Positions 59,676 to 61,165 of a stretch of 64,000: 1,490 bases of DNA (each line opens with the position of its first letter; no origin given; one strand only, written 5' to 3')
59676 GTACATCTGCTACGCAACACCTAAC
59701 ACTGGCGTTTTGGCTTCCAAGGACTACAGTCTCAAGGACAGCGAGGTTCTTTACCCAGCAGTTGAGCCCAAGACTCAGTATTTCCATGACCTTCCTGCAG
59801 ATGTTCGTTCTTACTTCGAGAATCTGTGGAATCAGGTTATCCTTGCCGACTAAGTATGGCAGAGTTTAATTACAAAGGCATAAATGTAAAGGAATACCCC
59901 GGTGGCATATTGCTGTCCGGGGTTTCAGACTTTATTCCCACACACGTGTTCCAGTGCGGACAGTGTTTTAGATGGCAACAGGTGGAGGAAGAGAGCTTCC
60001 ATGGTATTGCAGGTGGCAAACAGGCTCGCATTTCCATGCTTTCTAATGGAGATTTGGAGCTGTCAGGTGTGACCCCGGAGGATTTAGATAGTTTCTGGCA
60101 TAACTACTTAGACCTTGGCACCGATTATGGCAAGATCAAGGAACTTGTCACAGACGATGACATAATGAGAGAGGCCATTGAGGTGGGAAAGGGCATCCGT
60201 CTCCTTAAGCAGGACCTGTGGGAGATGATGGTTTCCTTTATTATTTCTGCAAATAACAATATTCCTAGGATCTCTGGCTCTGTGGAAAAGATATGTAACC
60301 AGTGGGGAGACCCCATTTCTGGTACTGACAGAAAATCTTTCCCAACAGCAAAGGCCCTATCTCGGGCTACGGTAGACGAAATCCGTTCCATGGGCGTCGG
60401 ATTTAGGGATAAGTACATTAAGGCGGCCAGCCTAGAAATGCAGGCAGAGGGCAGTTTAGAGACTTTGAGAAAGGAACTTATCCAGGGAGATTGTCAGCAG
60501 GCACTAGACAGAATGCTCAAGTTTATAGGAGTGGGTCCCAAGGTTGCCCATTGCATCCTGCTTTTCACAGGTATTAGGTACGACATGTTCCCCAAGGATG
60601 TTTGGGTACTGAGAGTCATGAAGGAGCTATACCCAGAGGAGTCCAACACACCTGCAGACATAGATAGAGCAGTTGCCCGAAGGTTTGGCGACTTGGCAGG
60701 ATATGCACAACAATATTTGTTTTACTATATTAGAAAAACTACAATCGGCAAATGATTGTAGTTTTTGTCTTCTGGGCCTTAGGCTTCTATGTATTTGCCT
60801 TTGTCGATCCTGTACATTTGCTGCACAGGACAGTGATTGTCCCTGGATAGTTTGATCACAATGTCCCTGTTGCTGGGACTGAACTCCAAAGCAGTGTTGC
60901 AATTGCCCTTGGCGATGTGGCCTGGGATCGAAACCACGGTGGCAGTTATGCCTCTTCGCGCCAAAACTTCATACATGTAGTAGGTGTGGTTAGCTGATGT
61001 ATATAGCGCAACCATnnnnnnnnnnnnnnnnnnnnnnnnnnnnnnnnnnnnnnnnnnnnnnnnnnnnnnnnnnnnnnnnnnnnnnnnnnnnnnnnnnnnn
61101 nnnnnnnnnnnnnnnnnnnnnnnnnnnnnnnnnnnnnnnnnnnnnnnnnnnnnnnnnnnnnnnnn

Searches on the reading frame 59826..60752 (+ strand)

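Call 15: search_protein_families(library=pfam, proteins=[window:59826-60752:+])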
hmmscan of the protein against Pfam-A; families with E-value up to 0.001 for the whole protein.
window:59826-60752:+ (309 aa): 2 families
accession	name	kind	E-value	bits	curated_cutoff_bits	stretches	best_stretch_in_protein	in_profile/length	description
PF07934.18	OGG_N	-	7.8e-22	78.1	23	1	33-135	6-115/115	8-oxoguanine DNA glycosylase, N-terminal domain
PF00730.31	HhH-GPD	-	6.2e-10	39.8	26.2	1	136-284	1-103/108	HhH-GPD superfamily base excision DNA repair protein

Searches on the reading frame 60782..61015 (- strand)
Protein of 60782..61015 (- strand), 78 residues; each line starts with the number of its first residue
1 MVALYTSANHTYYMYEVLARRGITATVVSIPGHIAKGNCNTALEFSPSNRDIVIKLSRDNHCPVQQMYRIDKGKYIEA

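Call 14: find_homologous_proteins(query=window:60782-61015:-)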
Query window:60782-61015:- (78 aa): 3 proteins with E <= 0.001 among 3 candidates.
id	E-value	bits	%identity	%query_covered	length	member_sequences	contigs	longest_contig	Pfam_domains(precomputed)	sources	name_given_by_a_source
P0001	1.0e-45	170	100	100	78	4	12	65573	PF11823.14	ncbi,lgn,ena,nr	ncbi:MAG: DUF3343 domain-containing protein [Clostridia bacterium]|nr:DUF3343 domain-containing prot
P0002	1.2e-37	144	84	99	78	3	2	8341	PF11823.14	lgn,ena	-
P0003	6.6e-26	107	74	87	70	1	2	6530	PF11823.14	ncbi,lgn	-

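Call 15: search_protein_families(library=pfam, proteins=[window:60782-61015:-])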
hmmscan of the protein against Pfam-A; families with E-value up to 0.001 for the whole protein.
window:60782-61015:- (78 aa): 1 family
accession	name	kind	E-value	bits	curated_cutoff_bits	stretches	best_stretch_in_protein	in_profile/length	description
PF11823.13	Se_S_carrier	-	1.1e-10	41.2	25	1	2-69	3-69/69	Putative Se/S carrier protein-like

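Call 16: find_encoding_contigs(protein=P0002, flank=3000, max_places=4)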
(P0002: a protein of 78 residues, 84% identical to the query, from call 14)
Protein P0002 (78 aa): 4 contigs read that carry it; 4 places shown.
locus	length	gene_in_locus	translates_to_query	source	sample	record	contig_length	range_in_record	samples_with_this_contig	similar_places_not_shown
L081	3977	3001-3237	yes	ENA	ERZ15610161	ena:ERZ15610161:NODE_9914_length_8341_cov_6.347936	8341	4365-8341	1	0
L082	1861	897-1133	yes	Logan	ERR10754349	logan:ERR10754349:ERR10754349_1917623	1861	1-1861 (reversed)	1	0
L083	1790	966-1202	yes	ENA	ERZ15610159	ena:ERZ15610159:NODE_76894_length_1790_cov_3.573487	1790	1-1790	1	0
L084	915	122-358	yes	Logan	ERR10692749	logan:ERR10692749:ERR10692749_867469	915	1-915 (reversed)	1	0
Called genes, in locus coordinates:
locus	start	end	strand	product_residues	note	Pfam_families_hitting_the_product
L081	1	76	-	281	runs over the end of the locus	PF10609:ParA, PF13614:AAA_31 (weak), PF01656:CbiA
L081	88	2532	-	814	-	PF00133:tRNA-synt_1, PF09334:tRNA-synt_1g, PF13603:tRNA-synt_1_2, PF00133:tRNA-synt_1, PF08264:Anticodon_1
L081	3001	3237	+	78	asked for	PF11823:Se_S_carrier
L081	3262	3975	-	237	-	?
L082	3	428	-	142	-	?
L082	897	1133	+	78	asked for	PF11823:Se_S_carrier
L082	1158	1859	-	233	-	?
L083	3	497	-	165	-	?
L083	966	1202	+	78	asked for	PF11823:Se_S_carrier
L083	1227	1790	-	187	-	?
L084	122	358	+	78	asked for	PF11823:Se_S_carrier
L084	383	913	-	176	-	?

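Call 17: find_encoding_contigs(protein=P0001, flank=1500, max_places=10)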
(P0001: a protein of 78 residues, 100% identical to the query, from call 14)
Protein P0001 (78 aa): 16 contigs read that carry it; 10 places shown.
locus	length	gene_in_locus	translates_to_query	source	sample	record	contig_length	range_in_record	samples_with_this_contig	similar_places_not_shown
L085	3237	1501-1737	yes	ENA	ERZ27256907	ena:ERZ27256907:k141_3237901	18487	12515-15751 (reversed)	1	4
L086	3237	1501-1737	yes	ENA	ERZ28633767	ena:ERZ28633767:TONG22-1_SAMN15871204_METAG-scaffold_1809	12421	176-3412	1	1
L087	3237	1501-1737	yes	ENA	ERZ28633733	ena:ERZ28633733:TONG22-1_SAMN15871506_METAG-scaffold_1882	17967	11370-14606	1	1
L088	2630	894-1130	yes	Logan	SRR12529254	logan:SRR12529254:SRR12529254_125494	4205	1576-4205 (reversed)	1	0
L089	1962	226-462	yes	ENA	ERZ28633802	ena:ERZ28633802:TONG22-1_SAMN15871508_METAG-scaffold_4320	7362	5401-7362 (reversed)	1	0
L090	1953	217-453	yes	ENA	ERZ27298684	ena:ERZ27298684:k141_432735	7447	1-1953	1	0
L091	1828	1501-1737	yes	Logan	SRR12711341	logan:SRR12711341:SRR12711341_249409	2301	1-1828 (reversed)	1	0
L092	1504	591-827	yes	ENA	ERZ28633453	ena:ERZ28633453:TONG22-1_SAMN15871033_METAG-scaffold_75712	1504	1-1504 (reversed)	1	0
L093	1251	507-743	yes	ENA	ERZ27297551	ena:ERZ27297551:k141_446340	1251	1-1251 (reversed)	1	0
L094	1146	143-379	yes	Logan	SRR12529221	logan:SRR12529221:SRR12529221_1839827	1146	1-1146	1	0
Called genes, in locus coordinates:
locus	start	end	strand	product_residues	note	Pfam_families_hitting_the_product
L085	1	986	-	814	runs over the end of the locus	PF00133:tRNA-synt_1, PF09334:tRNA-synt_1g, PF13603:tRNA-synt_1_2, PF00133:tRNA-synt_1, PF08264:Anticodon_1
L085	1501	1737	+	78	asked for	PF11823:Se_S_carrier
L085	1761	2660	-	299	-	PF07934:OGG_N, PF00730:HhH-GPD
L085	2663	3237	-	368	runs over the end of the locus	PF01547:SBP_bac_1, PF13416:SBP_bac_8, PF13531:SBP_bac_11, PF13343:SBP_bac_6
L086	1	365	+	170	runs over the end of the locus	-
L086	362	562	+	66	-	PF12844:HTH_19 (weak), PF13443:HTH_26, PF01381:HTH_3 (weak)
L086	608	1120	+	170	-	PF11188:DUF2975 (weak)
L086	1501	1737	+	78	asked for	PF11823:Se_S_carrier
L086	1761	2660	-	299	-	PF07934:OGG_N, PF00730:HhH-GPD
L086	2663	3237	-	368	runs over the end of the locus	PF01547:SBP_bac_1, PF13416:SBP_bac_8, PF13531:SBP_bac_11, PF13343:SBP_bac_6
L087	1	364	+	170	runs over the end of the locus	-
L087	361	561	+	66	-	PF12844:HTH_19 (weak), PF13443:HTH_26, PF01381:HTH_3 (weak)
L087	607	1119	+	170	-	PF11188:DUF2975 (weak)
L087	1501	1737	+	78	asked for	PF11823:Se_S_carrier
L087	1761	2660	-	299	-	PF07934:OGG_N, PF00730:HhH-GPD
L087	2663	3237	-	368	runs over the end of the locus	PF01547:SBP_bac_1, PF13416:SBP_bac_8, PF13531:SBP_bac_11, PF13343:SBP_bac_6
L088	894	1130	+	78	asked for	PF11823:Se_S_carrier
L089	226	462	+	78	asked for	PF11823:Se_S_carrier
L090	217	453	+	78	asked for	PF11823:Se_S_carrier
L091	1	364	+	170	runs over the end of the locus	-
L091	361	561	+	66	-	PF12844:HTH_19 (weak), PF13443:HTH_26, PF01381:HTH_3 (weak)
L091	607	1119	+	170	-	PF11188:DUF2975 (weak)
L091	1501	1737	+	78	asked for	PF11823:Se_S_carrier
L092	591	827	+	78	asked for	PF11823:Se_S_carrier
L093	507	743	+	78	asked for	PF11823:Se_S_carrier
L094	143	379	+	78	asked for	PF11823:Se_S_carrier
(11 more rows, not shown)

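Call 25: find_encoding_contigs(protein=P0001, flank=10000, max_places=6)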
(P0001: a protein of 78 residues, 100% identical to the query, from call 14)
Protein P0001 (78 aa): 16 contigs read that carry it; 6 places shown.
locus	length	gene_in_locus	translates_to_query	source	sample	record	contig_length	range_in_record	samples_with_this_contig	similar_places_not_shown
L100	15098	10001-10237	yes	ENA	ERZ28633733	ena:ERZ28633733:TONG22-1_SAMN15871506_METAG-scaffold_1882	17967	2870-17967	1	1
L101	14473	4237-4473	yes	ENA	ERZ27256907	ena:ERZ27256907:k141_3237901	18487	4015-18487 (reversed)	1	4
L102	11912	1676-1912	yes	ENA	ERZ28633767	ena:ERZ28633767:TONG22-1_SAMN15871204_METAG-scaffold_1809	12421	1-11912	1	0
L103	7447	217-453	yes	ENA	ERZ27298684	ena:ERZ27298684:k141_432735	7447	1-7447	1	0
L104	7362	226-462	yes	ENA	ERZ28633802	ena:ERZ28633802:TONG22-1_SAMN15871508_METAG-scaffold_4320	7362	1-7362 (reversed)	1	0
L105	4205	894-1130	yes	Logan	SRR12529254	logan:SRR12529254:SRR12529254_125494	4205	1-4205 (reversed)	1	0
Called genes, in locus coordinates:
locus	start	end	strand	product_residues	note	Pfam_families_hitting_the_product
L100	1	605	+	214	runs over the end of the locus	PF01895:PhoU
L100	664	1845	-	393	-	PF13173:AAA_14, PF13635:DUF4143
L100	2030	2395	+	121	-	PF06803:DUF1232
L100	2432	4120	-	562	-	PF00501:AMP-binding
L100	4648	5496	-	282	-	PF10609:ParA, PF13614:AAA_31 (weak), PF01656:CbiA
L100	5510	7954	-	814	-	PF00133:tRNA-synt_1, PF09334:tRNA-synt_1g, PF13603:tRNA-synt_1_2, PF00133:tRNA-synt_1, PF08264:Anticodon_1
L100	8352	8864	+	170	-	-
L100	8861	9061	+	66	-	PF12844:HTH_19 (weak), PF13443:HTH_26, PF01381:HTH_3 (weak)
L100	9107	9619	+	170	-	PF11188:DUF2975 (weak)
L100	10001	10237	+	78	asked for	PF11823:Se_S_carrier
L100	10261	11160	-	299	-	PF07934:OGG_N, PF00730:HhH-GPD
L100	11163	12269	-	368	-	PF01547:SBP_bac_1, PF13416:SBP_bac_8, PF13531:SBP_bac_11, PF13343:SBP_bac_6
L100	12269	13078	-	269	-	PF00528:BPD_transp_1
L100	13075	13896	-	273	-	PF00528:BPD_transp_1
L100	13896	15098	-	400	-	?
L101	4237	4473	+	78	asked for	PF11823:Se_S_carrier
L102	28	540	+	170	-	-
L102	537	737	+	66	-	PF12844:HTH_19 (weak), PF13443:HTH_26, PF01381:HTH_3 (weak)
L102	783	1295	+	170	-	PF11188:DUF2975 (weak)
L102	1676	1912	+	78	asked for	PF11823:Se_S_carrier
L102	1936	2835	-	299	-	PF07934:OGG_N, PF00730:HhH-GPD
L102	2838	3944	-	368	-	PF01547:SBP_bac_1, PF13416:SBP_bac_8, PF13531:SBP_bac_11, PF13343:SBP_bac_6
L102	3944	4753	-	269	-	PF00528:BPD_transp_1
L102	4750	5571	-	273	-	PF00528:BPD_transp_1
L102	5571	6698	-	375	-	PF00005:ABC_tran, PF08402:TOBE_2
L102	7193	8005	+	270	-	PF01066:CDP-OH_P_transf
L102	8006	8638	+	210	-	PF01693:Cauli_VI, PF00075:RNase_H, PF13456:RVT_3 (weak)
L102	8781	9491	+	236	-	PF01479:S4, PF00849:PseudoU_synth_2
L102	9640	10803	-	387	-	-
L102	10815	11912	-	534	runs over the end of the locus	?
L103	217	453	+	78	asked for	PF11823:Se_S_carrier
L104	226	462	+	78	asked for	PF11823:Se_S_carrier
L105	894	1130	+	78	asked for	PF11823:Se_S_carrier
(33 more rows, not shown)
